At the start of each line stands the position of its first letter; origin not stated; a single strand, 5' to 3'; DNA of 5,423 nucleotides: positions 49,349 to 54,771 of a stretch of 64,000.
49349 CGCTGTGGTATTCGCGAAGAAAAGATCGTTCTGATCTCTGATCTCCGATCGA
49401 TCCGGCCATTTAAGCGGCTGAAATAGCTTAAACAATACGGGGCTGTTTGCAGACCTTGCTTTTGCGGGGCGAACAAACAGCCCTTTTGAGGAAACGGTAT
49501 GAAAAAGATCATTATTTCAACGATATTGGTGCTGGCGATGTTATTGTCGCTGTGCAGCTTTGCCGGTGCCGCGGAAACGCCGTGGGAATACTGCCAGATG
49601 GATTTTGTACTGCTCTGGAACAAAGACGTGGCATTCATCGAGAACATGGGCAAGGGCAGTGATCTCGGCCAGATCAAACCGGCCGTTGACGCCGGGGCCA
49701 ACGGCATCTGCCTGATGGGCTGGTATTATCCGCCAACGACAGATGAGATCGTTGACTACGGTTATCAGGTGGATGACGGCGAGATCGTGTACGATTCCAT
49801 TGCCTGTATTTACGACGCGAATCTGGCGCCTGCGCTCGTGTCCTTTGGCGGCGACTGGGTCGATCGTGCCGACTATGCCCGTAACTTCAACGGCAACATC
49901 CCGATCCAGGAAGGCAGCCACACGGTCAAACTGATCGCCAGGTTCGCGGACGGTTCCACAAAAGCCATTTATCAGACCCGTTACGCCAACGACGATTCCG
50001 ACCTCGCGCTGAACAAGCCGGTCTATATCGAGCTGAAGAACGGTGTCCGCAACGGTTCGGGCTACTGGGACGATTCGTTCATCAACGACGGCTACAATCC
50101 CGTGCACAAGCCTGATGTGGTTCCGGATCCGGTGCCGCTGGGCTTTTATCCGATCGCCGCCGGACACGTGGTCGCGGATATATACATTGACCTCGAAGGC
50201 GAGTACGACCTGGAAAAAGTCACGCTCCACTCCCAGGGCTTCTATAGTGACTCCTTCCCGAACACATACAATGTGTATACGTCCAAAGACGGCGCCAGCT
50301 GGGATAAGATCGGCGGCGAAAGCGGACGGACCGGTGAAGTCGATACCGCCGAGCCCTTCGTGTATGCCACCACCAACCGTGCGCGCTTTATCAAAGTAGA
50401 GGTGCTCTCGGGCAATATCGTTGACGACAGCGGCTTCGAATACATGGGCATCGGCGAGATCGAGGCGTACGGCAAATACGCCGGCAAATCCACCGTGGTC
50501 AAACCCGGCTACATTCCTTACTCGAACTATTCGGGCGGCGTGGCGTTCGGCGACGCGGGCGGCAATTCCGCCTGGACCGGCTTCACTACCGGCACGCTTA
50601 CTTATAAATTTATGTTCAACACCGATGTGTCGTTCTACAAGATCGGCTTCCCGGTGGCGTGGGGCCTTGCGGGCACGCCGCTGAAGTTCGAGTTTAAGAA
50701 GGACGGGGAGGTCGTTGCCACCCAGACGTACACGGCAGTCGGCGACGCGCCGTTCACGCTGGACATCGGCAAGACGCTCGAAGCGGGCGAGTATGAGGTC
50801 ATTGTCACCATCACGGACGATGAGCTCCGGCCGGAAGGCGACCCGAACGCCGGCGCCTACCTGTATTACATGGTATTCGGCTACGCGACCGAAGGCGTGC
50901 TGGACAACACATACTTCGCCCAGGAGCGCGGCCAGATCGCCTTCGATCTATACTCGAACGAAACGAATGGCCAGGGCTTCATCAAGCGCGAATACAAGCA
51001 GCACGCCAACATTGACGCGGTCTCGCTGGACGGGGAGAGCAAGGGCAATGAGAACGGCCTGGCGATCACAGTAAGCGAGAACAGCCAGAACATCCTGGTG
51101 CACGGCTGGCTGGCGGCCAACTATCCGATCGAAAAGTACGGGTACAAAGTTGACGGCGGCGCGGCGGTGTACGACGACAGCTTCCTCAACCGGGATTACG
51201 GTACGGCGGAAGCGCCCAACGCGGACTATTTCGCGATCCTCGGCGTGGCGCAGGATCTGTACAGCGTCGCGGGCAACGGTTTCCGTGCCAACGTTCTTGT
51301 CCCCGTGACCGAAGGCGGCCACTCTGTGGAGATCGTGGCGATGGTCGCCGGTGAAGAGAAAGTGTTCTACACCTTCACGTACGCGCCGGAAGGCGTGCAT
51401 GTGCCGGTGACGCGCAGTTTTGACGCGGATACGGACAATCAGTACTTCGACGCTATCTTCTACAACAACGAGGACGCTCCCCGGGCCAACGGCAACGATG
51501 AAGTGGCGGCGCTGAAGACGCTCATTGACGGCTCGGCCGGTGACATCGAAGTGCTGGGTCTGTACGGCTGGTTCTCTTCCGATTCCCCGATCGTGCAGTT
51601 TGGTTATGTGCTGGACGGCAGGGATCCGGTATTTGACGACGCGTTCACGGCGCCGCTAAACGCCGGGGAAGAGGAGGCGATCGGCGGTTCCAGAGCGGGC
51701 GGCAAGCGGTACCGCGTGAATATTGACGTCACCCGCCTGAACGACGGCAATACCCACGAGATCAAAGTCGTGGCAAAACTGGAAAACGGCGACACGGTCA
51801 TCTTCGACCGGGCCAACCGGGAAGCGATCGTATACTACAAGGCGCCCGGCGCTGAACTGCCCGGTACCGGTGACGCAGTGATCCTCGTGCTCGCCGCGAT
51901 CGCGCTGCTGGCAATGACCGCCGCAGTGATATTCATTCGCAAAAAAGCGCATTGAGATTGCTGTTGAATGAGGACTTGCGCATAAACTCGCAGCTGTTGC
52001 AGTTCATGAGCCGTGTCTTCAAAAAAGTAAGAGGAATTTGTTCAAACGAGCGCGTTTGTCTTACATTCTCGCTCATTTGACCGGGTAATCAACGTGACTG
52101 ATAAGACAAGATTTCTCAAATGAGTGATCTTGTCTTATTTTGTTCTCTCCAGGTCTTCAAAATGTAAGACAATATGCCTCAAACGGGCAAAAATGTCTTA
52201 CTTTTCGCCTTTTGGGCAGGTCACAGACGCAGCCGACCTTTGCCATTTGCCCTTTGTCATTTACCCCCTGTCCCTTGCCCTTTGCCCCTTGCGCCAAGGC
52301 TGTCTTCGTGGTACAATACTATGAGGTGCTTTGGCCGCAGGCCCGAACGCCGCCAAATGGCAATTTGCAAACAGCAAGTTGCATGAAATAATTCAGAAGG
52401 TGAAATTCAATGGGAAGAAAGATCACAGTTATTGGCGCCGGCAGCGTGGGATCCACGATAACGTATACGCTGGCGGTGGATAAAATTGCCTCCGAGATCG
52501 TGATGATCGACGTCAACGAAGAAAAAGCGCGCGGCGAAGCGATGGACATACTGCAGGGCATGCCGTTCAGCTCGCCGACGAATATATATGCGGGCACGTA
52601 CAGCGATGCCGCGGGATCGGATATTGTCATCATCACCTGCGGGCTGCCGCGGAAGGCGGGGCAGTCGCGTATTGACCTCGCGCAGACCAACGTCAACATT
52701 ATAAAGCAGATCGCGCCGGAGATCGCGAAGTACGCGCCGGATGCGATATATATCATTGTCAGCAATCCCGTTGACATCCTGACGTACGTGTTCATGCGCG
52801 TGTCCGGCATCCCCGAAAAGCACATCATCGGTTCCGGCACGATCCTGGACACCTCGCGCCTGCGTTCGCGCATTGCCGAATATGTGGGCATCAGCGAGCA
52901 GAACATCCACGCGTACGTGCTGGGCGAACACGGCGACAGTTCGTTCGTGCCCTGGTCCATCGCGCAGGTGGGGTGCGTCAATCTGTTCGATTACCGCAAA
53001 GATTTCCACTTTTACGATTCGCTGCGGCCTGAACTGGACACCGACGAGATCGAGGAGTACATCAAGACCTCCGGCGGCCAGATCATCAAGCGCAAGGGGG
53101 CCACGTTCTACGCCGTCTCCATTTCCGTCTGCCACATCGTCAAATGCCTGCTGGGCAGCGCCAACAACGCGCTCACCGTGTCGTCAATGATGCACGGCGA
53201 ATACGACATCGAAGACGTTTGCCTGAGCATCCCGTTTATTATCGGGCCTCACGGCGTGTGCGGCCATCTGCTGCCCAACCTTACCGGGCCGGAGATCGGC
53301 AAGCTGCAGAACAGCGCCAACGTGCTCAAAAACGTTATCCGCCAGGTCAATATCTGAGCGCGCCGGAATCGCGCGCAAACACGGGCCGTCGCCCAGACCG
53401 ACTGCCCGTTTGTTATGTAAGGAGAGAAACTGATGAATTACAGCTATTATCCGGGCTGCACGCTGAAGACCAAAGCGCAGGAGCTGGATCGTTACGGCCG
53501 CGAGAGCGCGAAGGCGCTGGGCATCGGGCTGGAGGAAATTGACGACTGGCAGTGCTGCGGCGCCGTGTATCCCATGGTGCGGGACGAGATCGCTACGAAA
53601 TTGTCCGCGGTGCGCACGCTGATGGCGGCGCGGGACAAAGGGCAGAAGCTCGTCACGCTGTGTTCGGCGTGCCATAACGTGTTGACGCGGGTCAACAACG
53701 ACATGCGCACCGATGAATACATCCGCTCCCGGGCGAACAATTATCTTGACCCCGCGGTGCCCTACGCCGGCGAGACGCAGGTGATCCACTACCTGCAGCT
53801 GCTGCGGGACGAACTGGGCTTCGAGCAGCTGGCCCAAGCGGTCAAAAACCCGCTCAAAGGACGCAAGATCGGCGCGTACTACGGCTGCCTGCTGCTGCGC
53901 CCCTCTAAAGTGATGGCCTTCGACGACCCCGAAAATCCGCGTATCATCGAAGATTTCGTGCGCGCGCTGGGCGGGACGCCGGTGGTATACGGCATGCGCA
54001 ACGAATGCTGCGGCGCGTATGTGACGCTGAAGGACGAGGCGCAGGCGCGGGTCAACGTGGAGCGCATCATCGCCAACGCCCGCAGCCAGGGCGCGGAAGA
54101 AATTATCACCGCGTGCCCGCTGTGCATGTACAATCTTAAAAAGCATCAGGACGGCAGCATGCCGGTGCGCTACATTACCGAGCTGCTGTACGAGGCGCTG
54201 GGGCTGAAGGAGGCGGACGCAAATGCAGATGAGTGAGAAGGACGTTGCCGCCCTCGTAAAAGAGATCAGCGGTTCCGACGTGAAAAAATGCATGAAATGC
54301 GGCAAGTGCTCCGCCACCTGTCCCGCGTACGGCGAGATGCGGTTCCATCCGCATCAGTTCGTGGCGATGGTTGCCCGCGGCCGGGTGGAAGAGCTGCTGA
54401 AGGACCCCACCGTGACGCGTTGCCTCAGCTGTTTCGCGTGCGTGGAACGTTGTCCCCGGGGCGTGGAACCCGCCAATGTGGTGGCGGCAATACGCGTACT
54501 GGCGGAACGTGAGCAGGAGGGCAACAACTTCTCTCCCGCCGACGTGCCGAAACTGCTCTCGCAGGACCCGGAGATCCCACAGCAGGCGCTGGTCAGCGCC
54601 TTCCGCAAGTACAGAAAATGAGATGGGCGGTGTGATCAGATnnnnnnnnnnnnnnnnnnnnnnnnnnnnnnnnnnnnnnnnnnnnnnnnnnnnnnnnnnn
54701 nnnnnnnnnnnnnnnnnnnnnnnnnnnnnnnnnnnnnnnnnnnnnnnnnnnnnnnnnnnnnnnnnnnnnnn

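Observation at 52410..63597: Ten-gene ldh / hdrBCA-mvhD / Flx- and Asr-like / frdBA-like / AAE-transporter operon: candidate novel flavin-based electron-bifurcating fumarate (or related enoate/dicarboxylate) reductase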

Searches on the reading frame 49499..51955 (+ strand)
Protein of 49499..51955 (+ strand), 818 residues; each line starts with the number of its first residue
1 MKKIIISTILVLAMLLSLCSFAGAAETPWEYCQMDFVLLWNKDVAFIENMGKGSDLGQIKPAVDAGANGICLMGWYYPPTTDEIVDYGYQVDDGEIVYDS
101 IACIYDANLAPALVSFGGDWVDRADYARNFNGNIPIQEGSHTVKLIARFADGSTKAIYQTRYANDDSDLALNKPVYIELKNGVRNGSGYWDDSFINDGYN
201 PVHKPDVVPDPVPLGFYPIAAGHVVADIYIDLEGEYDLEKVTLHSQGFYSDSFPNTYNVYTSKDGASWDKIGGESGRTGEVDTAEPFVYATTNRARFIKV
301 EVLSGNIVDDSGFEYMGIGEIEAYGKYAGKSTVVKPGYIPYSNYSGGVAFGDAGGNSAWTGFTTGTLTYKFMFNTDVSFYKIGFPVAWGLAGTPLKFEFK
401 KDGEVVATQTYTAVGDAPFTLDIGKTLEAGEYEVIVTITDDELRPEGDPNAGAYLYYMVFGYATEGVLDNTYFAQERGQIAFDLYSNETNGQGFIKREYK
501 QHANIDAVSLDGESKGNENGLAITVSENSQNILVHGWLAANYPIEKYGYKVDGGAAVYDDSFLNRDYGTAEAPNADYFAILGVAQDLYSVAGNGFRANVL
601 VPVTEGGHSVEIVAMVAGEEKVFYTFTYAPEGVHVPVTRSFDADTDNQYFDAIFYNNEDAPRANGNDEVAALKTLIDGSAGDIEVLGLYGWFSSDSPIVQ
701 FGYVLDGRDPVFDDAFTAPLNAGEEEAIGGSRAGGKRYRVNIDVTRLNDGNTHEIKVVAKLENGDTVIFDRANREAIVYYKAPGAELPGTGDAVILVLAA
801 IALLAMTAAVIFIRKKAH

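Call 5: search_protein_families(library=pfam, proteins=[window:49499-51955:+])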
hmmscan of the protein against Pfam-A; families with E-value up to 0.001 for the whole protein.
window:49499-51955:+ (818 aa): 2 families
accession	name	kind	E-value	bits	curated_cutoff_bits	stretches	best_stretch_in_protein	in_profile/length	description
PF00754.31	F5_F8_type_C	-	3.1e-07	31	28.2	1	226-304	35-114/127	F5/8 type C domain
PF22633.2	F5_F8_type_C_2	-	0.00085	20.3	27.8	0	228-283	22-75/91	NedA-like, galactose-binding domain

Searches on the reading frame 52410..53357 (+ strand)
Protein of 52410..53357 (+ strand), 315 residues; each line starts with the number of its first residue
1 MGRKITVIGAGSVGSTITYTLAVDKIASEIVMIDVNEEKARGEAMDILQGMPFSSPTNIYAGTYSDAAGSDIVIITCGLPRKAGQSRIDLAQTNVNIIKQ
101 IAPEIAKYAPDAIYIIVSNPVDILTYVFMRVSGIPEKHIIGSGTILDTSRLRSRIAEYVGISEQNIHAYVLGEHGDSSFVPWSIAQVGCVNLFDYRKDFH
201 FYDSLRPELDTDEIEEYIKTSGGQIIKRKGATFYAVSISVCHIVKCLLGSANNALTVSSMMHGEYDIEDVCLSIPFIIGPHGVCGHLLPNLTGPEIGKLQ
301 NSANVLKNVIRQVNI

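Call 3: search_protein_families(library=pfam, proteins=[window:52410-53357:+])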
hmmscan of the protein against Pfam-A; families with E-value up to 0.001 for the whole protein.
window:52410-53357:+ (315 aa): 5 families
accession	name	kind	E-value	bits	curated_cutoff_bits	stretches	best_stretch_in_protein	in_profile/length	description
PF00056.29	Ldh_1_N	-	1e-43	149.2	27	1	4-141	2-141/141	lactate/malate dehydrogenase, NAD binding domain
PF02866.23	Ldh_1_C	-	9.3e-28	97.8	22.6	1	144-313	1-170/174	lactate/malate dehydrogenase, alpha/beta C-terminal domain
PF03721.20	UDPG_MGDP_dh_N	-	1.3e-05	25.3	27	0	4-40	2-36/187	UDP-glucose/GDP-mannose dehydrogenase family, NAD binding domain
PF02056.22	Glyco_hydro_4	-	2.5e-05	24.3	23.2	1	94-140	120-164/183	Family 4 glycosyl hydrolase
PF03807.23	F420_oxidored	-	0.00049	21.1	21.6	0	4-77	1-67/94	NADP oxidoreductase coenzyme F420-dependent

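Call 4: search_protein_families(library=ncbifam, proteins=[window:52410-53357:+])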
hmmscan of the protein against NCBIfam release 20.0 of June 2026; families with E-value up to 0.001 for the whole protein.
window:52410-53357:+ (315 aa): 11 families
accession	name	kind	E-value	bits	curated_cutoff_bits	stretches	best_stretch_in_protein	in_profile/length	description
NF000824.0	PRK00066.1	subfamily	2.7e-101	339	339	1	3-313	7-314/316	L-lactate dehydrogenase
TIGR01771.1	L-LDH-NAD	equivalog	1.5e-99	333.2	303.55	1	7-308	1-299/299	L-lactate dehydrogenase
NF004863.0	PRK06223.1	subfamily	2.5e-85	286.4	283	1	3-314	4-308/313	malate dehydrogenase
TIGR01763.1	MalateDH_bact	equivalog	5.9e-65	219.4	351.85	1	3-311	2-303/305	malate dehydrogenase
NF041314.1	Malate_DH_Halo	equivalog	3.5e-58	197.2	550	1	4-309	3-299/304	malate dehydrogenase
TIGR01772.1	MDH_euk_gproteo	equivalog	6.7e-22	78.2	273.05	1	4-311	1-305/313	malate dehydrogenase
TIGR01759.1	MalateDH-SF1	subfamily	3.5e-15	55.8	345.65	1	7-278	8-291/327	malate dehydrogenase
NF003916.0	PRK05442.1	equivalog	5.3e-13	48.6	271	1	11-277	15-287/328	malate dehydrogenase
TIGR01756.1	LDH_protist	equivalog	1.2e-12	47.6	486.25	1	66-254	55-244/313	lactate dehydrogenase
TIGR01758.1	MDH_euk_cyt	equivalog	1.3e-10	41.3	470.4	1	69-187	75-195/324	malate dehydrogenase, NAD-dependent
NF011657.0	PRK15076.1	subfamily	0.00056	18.6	486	0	91-135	121-165/432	alpha-galactosidase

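Call 17: search_solved_structures(query=window:52410-53357:+, show_alignments=2, max_evalue=1e-30)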
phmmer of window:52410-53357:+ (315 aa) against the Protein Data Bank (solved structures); distinct sequences matched with E-value up to 1e-30: 132 (the best 60 are shown).
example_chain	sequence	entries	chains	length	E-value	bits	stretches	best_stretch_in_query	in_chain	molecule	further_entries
1y6j_A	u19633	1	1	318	1.4e-78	267.5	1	4-313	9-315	L-lactate dehydrogenase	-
1a5z_A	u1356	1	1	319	1.6e-78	267.4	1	4-313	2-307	L-LACTATE DEHYDROGENASE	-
4m1q_A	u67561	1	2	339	5.1e-76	259.2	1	4-312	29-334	L-lactate dehydrogenase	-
8ab2_A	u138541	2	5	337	1.7e-72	247.6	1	3-314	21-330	L-lactate dehydrogenase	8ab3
4lmr_A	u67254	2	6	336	2.8e-72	246.9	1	4-310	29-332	L-lactate dehydrogenase 1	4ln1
9dq7_P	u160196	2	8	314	4.3e-72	246.3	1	3-310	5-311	L-lactate dehydrogenase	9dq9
2zqy_A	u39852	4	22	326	2.7e-71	243.7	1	3-311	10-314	L-lactate dehydrogenase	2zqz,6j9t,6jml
3pqd_A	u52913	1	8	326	1.2e-70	241.5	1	4-311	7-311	L-lactate dehydrogenase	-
6j9s_A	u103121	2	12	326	1.3e-70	241.4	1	3-311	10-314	L-lactate dehydrogenase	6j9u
1llc_A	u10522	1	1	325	3.3e-70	240.1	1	3-311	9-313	L-LACTATE DEHYDROGENASE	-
3wsv_A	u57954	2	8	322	1.2e-69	238.3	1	2-313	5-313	L-lactate dehydrogenase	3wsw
2xxb_A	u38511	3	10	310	1.7e-69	237.7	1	4-308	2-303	L-LACTATE DEHYDROGENASE | LACTATE DEHYDROGENASE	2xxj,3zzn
3pqe_A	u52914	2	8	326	4.1e-69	236.5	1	4-311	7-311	L-lactate dehydrogenase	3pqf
4a73_A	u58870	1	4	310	5.1e-69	236.2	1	4-308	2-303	L-LACTATE DEHYDROGENASE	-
2e37_A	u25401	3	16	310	5.5e-69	236.1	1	4-308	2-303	L-lactate dehydrogenase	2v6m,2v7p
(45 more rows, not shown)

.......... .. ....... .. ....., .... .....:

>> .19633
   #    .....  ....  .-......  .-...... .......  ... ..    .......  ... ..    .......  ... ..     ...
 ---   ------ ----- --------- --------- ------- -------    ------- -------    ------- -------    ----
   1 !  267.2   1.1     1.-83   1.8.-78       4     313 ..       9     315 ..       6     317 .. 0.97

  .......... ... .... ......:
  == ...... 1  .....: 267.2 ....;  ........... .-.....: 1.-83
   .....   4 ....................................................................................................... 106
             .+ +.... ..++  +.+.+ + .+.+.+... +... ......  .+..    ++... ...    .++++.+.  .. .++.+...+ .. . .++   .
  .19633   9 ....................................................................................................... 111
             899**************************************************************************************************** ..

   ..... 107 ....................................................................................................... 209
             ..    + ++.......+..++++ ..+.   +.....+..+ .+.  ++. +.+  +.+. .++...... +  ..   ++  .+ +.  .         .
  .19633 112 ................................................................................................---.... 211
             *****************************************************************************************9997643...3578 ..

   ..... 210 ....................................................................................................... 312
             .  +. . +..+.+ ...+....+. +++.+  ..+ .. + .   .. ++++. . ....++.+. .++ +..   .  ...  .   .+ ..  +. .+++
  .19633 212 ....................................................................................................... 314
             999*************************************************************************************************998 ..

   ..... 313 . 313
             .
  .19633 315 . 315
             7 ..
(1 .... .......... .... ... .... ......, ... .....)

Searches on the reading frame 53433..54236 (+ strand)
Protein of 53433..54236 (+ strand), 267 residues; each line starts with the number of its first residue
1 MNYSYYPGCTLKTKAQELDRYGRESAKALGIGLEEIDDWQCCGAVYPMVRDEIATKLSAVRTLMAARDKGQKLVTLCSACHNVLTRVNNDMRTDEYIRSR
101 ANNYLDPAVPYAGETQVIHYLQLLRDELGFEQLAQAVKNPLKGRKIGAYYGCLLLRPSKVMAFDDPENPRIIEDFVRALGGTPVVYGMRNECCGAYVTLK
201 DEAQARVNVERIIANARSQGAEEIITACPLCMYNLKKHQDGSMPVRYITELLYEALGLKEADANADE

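Call 3: search_protein_families(library=pfam, proteins=[window:53433-54236:+])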
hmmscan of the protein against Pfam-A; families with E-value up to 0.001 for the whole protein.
window:53433-54236:+ (267 aa): 1 family
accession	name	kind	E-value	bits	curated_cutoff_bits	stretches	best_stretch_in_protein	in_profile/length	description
PF02754.22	CCG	-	6.7e-20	71.4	20.6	2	148-236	3-85/85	Cysteine-rich domain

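Call 4: search_protein_families(library=ncbifam, proteins=[window:53433-54236:+])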
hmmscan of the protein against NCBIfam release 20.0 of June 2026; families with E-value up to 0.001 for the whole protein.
window:53433-54236:+ (267 aa): 8 families
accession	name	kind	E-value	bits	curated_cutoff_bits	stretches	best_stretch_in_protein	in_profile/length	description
NF042965.1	MFR_anch_SdhE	equivalog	7.7e-41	140.5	500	1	2-241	2-238/282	8-methylmenaquinol:fumarate reductase membrane anchor subunit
TIGR03288.1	CoB_CoM_SS_B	equivalog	1e-37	130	345.15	1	3-260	2-271/290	CoB--CoM heterodisulfide reductase subunit B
NF041780.1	hetero_SS_HdrB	equivalog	2.7e-12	46.6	450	1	29-240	32-256/304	ferredoxin:CoB-CoM heterodisulfide reductase subunit HdrB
NF045670.1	quin_L_LdhH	equivalog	3.5e-09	35.5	800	1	5-251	471-704/706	L-lactate dehydrogenase (quinone) large subunit LdhH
NF004898.0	PRK06259.1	equivalog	1.9e-08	33.4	385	1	186-255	412-487/488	fumarate reductase (CoM/CoB) subunit TfrB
NF045663.1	diclust_near_Sec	equivalog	2.7e-08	32.4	530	1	186-261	453-527/759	pyridine nucleotide-disulfide oxidoreductase/dicluster-binding protein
NF008434.0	PRK11274.1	equivalog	1.6e-05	24.1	333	0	3-85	305-389/409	glycolate oxidase subunit GlcF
NF008369.0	PRK11168.1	equivalog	8.1e-05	21.7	278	0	4-85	170-253/401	anaerobic glycerol-3-phosphate dehydrogenase subunit C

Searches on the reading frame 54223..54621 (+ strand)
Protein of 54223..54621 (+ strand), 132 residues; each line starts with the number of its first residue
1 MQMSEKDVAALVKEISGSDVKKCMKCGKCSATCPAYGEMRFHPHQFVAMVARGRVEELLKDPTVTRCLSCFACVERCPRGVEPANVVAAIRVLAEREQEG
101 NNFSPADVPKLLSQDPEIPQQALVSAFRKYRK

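Call 3: search_protein_families(library=pfam, proteins=[window:54223-54621:+])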
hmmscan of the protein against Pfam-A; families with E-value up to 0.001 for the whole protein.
window:54223-54621:+ (132 aa): 11 families
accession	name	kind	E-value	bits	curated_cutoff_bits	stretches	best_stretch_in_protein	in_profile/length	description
PF13183.11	Fer4_8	-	2.1e-11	44.6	27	1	20-81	2-68/68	4Fe-4S dicluster domain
PF13534.11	Fer4_17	-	2.3e-10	41.3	22.2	1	22-81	1-60/61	4Fe-4S dicluster domain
PF13187.11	Fer4_9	-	1.6e-09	38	27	1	22-80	1-50/52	4Fe-4S dicluster domain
PF13237.11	Fer4_10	-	1.9e-08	34.5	25.5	1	19-78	5-53/53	4Fe-4S dicluster domain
PF12838.12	Fer4_7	-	1.7e-07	32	27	1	22-81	1-52/52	4Fe-4S dicluster domain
PF13484.11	Fer4_16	-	1.1e-06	29.7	30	0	66-106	1-43/66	4Fe-4S double cluster binding domain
PF13459.11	Fer4_15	-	0.0001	23.3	22.4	0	65-100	6-42/66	4Fe-4S single cluster domain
PF13370.11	Fer4_13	-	0.00071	20.6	24.5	0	20-35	3-18/58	4Fe-4S single cluster domain of Ferredoxin I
PF12837.12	Fer4_6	-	0.00071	19.9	25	0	19-35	5-21/24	4Fe-4S binding domain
PF00037.32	Fer4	-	0.00089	19.4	21.1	0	19-35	4-20/24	4Fe-4S binding domain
PF12797.12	Fer4_2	-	0.00093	19.5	24.5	0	19-35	6-22/22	4Fe-4S binding domain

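Call 4: search_protein_families(library=ncbifam, proteins=[window:54223-54621:+])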
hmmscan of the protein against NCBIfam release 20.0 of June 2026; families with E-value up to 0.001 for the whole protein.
window:54223-54621:+ (132 aa): 26 families (the best 25 are shown)
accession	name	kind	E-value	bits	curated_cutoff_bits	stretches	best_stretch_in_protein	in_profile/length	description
TIGR03290.1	CoB_CoM_SS_C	equivalog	1.2e-17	64.3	160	1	20-98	1-79/144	CoB--CoM heterodisulfide reductase subunit C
NF038018.1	qmoC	equivalog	1.7e-17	64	300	1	12-99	9-96/360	quinone-interacting membrane-bound oxidoreductase complex subunit QmoC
NF041779.1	hetero_SS_HdrC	equivalog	1.1e-13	51.1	350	1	19-97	29-106/198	ferredoxin:CoB-CoM heterodisulfide reductase subunit HdrC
NF041890.1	hdrC_Methbact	equivalog_domain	2.8e-13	49.9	270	1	6-97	14-104/192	ferredoxin:CoB-CoM heterodisulfide reductase subunit HdrC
NF004616.0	PRK05950.1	subfamily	1.4e-08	34.2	228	1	18-93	144-232/238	succinate dehydrogenase iron-sulfur subunit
NF008369.0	PRK11168.1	equivalog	3e-07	29.7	278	1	17-98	7-91/401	anaerobic glycerol-3-phosphate dehydrogenase subunit C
TIGR04105.1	FeFe_hydrog_B1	subfamily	4.2e-07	29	450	1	7-108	128-233/462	monomeric [FeFe] hydrogenase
TIGR00384.1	dhsB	subfamily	5.7e-07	29.2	88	1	18-91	137-222/222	succinate dehydrogenase and fumarate reductase iron-sulfur protein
NF045670.1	quin_L_LdhH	equivalog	6e-07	28.1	800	1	11-108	294-396/706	L-lactate dehydrogenase (quinone) large subunit LdhH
NF008434.0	PRK11274.1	equivalog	6.3e-07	28.7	333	1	20-97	22-105/409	glycolate oxidase subunit GlcF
TIGR01945.1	rnfC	subfamily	2.3e-06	26.4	245.95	1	12-82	354-419/435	RnfABCDGE type electron transport complex subunit C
TIGR02512.1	FeFe_hydrog_A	subfamily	4.8e-06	25.7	405.95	1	19-85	5-71/375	[FeFe] hydrogenase, group A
NF009225.0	PRK12575.1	subfamily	5.6e-06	26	443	1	21-96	144-232/235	succinate dehydrogenase/fumarate reductase iron-sulfur subunit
TIGR00314.1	cdhA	equivalog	8.2e-06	23.9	781.3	1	19-89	397-461/784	CO dehydrogenase/acetyl-CoA synthase complex subunit alpha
NF004898.0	PRK06259.1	equivalog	1.6e-05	23.8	385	1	15-98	130-220/488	fumarate reductase (CoM/CoB) subunit TfrB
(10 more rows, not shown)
